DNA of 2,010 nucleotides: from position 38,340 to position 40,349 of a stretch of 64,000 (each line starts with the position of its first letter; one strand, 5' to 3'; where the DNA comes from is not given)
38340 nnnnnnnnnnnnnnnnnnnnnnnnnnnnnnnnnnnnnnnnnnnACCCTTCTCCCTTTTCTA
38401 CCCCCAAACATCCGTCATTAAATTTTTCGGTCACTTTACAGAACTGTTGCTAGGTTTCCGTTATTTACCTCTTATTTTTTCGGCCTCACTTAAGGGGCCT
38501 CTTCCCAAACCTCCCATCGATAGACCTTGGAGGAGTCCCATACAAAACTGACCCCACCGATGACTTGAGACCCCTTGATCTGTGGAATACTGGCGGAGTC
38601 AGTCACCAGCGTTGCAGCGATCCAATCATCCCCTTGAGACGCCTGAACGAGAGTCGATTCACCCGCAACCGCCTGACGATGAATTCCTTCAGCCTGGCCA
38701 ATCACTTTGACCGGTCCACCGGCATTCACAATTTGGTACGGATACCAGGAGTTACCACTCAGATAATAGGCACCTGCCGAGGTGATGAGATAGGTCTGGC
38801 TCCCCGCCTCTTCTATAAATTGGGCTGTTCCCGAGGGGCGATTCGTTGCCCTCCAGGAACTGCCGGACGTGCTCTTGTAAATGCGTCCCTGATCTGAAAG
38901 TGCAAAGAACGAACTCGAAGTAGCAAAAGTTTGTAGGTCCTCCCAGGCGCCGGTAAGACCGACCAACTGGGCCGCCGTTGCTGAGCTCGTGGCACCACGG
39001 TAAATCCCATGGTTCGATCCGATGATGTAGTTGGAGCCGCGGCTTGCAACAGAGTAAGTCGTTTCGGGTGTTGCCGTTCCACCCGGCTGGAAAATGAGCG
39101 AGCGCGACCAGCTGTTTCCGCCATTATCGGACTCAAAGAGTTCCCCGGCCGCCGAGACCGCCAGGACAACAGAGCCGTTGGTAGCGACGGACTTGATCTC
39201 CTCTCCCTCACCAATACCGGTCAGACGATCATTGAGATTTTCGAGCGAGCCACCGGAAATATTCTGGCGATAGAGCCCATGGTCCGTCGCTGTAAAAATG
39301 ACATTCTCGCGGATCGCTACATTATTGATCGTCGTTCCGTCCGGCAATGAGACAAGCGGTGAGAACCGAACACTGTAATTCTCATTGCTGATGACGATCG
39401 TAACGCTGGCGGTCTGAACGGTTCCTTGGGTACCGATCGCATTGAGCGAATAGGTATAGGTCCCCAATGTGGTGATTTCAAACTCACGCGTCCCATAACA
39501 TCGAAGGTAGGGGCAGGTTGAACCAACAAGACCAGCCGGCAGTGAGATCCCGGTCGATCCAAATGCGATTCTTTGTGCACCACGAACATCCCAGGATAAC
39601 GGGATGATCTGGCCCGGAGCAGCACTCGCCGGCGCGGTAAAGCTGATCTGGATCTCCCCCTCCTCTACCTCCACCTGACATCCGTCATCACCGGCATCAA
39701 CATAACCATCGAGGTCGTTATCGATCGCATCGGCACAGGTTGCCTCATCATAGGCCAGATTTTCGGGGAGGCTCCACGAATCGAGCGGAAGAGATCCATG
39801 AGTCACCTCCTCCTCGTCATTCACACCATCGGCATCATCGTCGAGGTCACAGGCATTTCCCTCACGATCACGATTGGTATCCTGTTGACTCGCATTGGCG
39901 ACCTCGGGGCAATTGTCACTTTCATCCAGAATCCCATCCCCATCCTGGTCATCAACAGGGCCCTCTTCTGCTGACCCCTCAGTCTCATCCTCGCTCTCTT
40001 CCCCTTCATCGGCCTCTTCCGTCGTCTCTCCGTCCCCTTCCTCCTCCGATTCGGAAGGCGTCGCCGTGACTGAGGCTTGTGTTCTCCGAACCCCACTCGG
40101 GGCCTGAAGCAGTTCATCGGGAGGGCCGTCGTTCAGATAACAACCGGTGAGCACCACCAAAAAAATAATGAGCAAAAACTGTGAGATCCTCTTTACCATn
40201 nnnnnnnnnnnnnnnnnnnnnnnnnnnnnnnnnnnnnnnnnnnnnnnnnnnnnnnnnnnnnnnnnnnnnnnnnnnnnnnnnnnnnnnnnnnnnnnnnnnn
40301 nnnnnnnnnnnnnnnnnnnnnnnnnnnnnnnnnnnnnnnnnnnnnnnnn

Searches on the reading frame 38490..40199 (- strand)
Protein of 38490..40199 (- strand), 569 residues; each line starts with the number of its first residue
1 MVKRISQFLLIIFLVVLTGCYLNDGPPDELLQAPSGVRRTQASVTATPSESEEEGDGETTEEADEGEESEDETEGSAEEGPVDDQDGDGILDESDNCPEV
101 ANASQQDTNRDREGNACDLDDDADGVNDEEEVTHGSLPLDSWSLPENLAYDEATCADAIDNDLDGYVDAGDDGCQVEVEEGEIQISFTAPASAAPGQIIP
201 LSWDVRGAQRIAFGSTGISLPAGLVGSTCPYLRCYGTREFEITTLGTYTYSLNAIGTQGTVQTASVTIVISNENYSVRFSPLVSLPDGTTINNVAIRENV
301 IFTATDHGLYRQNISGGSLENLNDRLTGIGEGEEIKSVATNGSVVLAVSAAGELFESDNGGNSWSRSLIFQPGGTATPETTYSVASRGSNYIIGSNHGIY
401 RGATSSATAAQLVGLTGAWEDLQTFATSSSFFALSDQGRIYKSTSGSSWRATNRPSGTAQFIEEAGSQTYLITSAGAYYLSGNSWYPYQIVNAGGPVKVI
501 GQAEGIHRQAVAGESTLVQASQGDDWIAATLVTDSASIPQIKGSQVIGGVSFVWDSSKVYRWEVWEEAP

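Call 80: search_protein_families(library=pfam, proteins=[window:38490-40199:-], max_evalue=0.0001)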
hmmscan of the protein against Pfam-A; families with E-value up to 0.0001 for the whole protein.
window:38490-40199:- (569 aa): 1 family
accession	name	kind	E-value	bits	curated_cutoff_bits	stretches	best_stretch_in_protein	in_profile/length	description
PF02412.23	TSP_3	-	8.7e-06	25.8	25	1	83-105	14-36/36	Thrombospondin type 3 repeat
